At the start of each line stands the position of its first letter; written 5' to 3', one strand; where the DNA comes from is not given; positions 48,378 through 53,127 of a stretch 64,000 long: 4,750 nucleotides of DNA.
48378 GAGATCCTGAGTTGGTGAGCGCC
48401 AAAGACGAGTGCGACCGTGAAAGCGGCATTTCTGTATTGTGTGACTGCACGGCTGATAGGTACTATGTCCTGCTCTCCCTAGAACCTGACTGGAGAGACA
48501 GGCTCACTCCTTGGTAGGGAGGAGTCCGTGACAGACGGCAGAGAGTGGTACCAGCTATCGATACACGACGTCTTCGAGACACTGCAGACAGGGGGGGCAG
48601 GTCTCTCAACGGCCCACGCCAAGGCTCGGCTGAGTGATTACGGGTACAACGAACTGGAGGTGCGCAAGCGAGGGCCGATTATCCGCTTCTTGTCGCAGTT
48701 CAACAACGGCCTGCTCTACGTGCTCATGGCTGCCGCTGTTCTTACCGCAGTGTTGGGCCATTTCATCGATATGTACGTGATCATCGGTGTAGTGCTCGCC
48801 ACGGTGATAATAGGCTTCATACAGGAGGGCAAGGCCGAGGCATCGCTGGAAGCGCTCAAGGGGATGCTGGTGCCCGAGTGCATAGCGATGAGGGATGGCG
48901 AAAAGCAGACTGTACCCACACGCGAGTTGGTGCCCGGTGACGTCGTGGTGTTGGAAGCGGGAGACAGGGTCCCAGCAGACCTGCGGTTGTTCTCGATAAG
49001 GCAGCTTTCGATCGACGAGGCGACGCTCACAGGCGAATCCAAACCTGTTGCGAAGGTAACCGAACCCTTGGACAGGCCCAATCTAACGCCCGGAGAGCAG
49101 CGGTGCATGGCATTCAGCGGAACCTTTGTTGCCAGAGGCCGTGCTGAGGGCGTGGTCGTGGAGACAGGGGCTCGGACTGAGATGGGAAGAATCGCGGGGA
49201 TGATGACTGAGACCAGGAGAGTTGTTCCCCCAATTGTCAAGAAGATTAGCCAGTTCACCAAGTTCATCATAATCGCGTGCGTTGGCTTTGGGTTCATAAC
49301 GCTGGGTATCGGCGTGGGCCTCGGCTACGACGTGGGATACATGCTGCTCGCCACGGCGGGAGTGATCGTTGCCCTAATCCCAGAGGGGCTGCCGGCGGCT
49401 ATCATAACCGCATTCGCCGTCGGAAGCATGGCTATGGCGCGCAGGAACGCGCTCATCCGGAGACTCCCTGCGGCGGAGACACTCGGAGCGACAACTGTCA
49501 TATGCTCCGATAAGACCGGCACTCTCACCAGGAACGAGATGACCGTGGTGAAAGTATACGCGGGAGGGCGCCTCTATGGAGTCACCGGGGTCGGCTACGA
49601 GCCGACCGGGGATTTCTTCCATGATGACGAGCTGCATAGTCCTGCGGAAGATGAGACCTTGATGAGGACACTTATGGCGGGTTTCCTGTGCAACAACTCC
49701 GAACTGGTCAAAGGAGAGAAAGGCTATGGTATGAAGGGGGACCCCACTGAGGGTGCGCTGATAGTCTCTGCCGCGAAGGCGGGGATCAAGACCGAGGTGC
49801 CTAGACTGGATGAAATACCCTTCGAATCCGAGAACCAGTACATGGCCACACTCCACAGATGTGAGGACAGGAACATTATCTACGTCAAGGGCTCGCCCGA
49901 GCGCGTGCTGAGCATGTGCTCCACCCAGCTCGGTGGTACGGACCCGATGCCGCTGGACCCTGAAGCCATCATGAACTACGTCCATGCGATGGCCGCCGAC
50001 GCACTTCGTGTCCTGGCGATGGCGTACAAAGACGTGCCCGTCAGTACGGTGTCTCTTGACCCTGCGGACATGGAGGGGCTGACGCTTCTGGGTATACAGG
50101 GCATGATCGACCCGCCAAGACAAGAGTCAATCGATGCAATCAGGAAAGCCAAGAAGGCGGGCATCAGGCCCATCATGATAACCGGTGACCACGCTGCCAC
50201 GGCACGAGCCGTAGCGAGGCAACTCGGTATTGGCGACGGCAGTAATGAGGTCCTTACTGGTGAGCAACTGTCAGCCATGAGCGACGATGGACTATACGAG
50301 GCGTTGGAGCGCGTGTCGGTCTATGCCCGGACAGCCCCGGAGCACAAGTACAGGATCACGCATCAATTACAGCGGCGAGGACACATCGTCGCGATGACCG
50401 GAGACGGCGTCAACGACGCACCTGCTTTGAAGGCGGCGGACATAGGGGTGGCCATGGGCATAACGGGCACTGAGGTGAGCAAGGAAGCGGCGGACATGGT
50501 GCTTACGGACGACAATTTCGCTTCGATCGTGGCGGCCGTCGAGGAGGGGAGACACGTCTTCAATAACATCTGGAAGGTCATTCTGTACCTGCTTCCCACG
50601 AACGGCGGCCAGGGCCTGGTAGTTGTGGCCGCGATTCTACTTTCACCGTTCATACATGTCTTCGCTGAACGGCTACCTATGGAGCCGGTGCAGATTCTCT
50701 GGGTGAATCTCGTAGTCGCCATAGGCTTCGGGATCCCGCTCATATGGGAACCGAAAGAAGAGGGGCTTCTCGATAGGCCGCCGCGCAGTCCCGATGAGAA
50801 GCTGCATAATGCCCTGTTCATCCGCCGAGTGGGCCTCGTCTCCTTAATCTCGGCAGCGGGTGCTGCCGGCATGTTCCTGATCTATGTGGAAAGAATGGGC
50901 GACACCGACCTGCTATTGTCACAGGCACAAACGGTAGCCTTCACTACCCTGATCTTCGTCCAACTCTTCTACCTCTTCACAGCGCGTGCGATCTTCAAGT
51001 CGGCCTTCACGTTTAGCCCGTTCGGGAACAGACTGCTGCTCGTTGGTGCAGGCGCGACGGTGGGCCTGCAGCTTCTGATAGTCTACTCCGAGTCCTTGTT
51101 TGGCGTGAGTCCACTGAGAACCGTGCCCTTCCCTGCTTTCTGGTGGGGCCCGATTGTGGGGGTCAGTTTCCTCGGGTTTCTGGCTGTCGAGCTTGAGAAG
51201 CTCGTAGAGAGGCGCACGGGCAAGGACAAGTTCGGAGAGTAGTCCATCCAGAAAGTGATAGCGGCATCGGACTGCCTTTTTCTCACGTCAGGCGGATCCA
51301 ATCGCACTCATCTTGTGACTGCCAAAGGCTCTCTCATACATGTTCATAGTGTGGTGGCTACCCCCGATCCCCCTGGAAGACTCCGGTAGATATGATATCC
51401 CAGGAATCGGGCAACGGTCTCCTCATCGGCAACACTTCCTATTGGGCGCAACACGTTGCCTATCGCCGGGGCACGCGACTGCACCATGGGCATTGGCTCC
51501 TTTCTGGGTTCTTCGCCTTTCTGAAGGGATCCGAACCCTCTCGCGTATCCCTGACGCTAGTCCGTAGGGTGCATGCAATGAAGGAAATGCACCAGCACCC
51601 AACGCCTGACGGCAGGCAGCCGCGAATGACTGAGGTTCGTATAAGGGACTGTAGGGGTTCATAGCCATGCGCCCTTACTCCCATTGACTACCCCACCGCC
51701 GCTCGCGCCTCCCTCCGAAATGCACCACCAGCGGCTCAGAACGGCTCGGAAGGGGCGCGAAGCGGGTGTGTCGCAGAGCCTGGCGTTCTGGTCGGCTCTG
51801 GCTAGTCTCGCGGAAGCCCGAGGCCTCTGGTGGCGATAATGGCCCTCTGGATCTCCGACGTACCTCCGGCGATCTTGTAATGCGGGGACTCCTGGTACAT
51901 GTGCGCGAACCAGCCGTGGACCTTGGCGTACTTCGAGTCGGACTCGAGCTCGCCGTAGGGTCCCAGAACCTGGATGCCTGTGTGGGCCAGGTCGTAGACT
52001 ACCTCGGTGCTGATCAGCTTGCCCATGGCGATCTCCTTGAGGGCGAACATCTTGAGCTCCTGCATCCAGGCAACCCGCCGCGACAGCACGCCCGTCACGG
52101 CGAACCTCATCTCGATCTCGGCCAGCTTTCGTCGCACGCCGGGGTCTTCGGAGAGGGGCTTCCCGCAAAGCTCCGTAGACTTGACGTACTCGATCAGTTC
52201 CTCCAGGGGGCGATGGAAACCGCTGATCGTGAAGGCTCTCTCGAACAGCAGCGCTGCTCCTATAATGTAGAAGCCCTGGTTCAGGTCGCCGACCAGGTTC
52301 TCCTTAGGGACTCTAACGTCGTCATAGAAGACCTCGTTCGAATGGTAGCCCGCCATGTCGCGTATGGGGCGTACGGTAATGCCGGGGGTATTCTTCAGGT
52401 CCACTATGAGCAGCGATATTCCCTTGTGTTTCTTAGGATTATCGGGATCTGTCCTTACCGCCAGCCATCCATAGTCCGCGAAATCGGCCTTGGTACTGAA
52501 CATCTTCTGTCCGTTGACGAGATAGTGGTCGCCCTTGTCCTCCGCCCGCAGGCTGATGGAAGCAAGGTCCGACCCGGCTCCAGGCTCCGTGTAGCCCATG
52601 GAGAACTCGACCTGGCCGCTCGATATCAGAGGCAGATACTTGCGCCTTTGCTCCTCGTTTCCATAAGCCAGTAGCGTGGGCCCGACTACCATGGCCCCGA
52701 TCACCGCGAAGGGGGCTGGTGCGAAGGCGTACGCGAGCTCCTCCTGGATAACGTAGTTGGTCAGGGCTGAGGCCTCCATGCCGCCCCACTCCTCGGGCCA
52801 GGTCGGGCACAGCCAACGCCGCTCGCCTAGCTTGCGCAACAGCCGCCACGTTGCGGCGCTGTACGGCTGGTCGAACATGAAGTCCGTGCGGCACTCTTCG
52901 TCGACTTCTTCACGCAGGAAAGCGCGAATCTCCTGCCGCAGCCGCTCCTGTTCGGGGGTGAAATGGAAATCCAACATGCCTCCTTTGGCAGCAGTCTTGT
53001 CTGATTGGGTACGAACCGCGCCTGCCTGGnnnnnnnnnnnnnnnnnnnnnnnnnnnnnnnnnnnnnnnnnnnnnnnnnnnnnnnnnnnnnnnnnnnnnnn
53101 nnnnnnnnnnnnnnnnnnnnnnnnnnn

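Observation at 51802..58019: Glycyl radical enzyme with a non-canonical catalytic loop, hard-wired to a BbsEF-like pair of family-III CoA-transferases and an acyl-CoA dehydrogenase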

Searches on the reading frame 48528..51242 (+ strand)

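Call 26: search_protein_families(library=pfam, proteins=[window:48528-51242:+], max_evalue=0.001)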
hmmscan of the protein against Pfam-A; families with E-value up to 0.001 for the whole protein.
window:48528-51242:+ (904 aa): 7 families
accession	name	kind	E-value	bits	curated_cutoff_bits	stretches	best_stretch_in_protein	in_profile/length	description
PF00122.25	E1-E2_ATPase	-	4.7e-46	157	28.1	1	117-306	6-181/181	E1-E2 ATPase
PF00689.26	Cation_ATPase_C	-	3.7e-39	134.7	27.3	1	716-893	2-175/175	Cation transporting ATPase, C-terminus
PF00702.32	Hydrolase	-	5.4e-19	69.8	26.4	1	517-638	85-191/191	haloacid dehalogenase-like hydrolase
PF13246.12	Cation_ATPase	-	2.6e-17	63.1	21.7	1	387-466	2-90/91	Cation transport ATPase (P-type)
PF00690.31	Cation_ATPase_N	-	7.1e-15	54.9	20.4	1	7-72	1-68/69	Cation transporter/ATPase, N-terminus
PF08282.18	Hydrolase_3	-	1.1e-07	32.3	20.9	1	616-668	201-252/255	haloacid dehalogenase-like hydrolase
PF12710.13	HAD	-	0.0001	23.3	27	1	533-635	89-189/189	haloacid dehalogenase-like hydrolase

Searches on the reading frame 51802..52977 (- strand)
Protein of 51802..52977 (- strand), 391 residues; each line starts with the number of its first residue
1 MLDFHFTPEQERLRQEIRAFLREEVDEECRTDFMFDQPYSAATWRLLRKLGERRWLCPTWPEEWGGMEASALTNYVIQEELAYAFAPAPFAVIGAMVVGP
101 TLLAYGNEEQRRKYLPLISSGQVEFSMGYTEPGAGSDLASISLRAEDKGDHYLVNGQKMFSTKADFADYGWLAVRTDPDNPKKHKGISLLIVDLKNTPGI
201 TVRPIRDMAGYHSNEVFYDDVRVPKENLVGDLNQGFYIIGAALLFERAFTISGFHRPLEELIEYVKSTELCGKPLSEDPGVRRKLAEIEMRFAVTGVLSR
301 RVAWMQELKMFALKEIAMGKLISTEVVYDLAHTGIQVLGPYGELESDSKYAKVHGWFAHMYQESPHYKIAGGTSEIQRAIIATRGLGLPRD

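Call 7: search_protein_families(library=pfam, proteins=[window:51802-52977:-], max_evalue=0.01)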
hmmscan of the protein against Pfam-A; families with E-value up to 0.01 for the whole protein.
window:51802-52977:- (391 aa): 3 families
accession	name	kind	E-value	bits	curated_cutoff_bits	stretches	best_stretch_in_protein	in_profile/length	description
PF00441.29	Acyl-CoA_dh_1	-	2.5e-25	89.8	22.4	1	233-385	1-149/150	Acyl-CoA dehydrogenase, C-terminal domain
PF02771.21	Acyl-CoA_dh_N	-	1.3e-22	80.7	22.9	1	7-121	1-112/113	Acyl-CoA dehydrogenase, N-terminal domain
PF02770.24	Acyl-CoA_dh_M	-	1.4e-20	73.7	33.3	1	126-220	1-96/97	Acyl-CoA dehydrogenase, middle domain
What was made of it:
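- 51802..52977 (-): Acyl-CoA dehydrogenase, 391 aa, last gene of the operon. A convergent P-type ATPase gene ends at 51242. Pfam N, M and C domains (call 7).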

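Call 24: search_protein_families(library=ncbifam, proteins=[window:51802-52977:-], max_evalue=0.00001)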
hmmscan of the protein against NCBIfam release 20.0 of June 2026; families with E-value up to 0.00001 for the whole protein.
window:51802-52977:- (391 aa): 17 families
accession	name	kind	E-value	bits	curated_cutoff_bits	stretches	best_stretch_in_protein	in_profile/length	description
TIGR03204.1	pimC_large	equivalog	9.9e-65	218.9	623.85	1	3-388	1-395/395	pimeloyl-CoA dehydrogenase large subunit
NF042972.1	AcrlCoAredClosAcrC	equivalog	1.4e-49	168.7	640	1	2-383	1-374/378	acryloyl-CoA reductase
NF045552.1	GlutCoADH_Des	equivalog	6.1e-48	163.9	470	1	3-388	2-382/387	glutaryl-CoA dehydrogenase Acd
TIGR03207.1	cyc_hxne_CoA_dh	equivalog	1.9e-39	135.4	575.35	1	45-383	36-369/372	cyclohexanecarboxyl-CoA dehydrogenase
NF008997.0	PRK12341.1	equivalog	6.6e-38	130.7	537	1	2-378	1-369/382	acyl-CoA dehydrogenase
NF053553.1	prodigi_MBC_PigA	equivalog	1.2e-37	130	500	1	2-388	1-381/381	prodigiosin MBC biosynthesis dehydrogenase PigA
NF058590.1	AcCoDHFadEBacil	equivalog_domain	3.2e-36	125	600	1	5-382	20-407/586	acyl-CoA dehydrogenase FadE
NF045652.1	ProlPCPDhRedW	equivalog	1.7e-33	116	650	1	8-388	2-375/376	L-prolyl-[peptidyl-carrier protein] dehydrogenase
NF043006.1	CyhCrbnylCoADH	equivalog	6.2e-33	114.3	650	1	57-382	51-372/380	cyclohexane-1-carbonyl-CoA dehydrogenase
NF042439.1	SulpropCoADesulf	equivalog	2.4e-29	102.2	600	1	41-387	24-372/379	3-sulfinopropanoyl-CoA desulfinase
NF002885.1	PRK03354.1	equivalog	4.4e-23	81.9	540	1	2-377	1-365/378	crotonobetainyl-CoA dehydrogenase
TIGR03203.1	pimD_small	equivalog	3.3e-16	59.4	652.7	1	3-245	1-238/378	pimeloyl-CoA dehydrogenase small subunit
NF052270.1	Staph_DH_FadE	equivalog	5.1e-15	55.1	600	1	100-344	115-360/400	acyl-CoA dehydrogenase FadE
NF007000.1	PRK09463.1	subfamily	5.3e-14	51.5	600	1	9-230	39-277/726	acyl-CoA dehydrogenase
NF009586.0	PRK13026.1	subfamily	5.5e-10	38.2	608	1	11-174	76-251/777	acyl-CoA dehydrogenase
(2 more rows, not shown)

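Call 32: search_solved_structures(query=window:51802-52977:-, max_evalue=1e-20)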
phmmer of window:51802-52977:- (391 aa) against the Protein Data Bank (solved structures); distinct sequences matched with E-value up to 1e-20: 61 (the best 60 are shown).
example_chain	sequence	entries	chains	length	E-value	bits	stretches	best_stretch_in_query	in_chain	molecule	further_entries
4x28_A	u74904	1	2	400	3.2e-66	227.1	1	5-390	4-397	Acyl-CoA dehydrogenase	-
6wy9_A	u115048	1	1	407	3.6e-62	213.8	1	11-390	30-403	Acyl-CoA dehydrogenase domain protein Tcur3483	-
6wy8_B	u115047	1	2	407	1.3e-61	211.9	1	11-390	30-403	Acyl-CoA dehydrogenase domain protein Tcur3483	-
2pg0_A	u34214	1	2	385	4.1e-48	167.5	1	41-383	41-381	Acyl-CoA dehydrogenase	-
1egc_A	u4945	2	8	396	7.4e-41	143.6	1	3-384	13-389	MEDIUM CHAIN ACYL-COA DEHYDROGENASE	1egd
8hk0_A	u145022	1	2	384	5.3e-40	140.8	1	4-384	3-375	Acyl-CoA dehydrogenase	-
1ukw_A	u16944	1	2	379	8.2e-40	140.2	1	2-383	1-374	acyl-CoA dehydrogenase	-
3mpi_A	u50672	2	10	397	3e-39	138.3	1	2-388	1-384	Glutaryl-CoA dehydrogenase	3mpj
1ege_A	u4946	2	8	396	4.6e-39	137.7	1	3-384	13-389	MEDIUM CHAIN ACYL-COA DEHYDROGENASE | Acyl-CoA dehydrogenase, medium-chain specific, mitochondrial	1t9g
2a1t_A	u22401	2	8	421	5.7e-39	137.4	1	3-384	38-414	Acyl-CoA dehydrogenase, medium-chain specific, mitochondrial precursor | Medium-chain specific acyl-CoA dehydrogenase, mitochondrial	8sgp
4p13_A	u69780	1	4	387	8e-39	136.9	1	3-384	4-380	Medium-chain specific acyl-CoA dehydrogenase, mitochondrial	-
5lnx_A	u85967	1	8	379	1.6e-38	136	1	5-384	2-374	Acyl-CoA dehydrogenase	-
6fah_C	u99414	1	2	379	3.1e-38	135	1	15-382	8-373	Caffeyl-CoA reductase-Etf complex subunit CarC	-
1udy_A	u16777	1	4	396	6.4e-38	133.9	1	3-387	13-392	Acyl-CoA dehydrogenase, medium-chain specific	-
3mdd_A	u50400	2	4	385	6.8e-38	133.9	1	3-387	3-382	MEDIUM CHAIN ACYL-COA DEHYDROGENASE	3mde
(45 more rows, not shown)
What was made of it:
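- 51802..52977 (-): Nearest matches are PimC-large and ChsE4-type, all below cut-offs (calls 24, 32).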
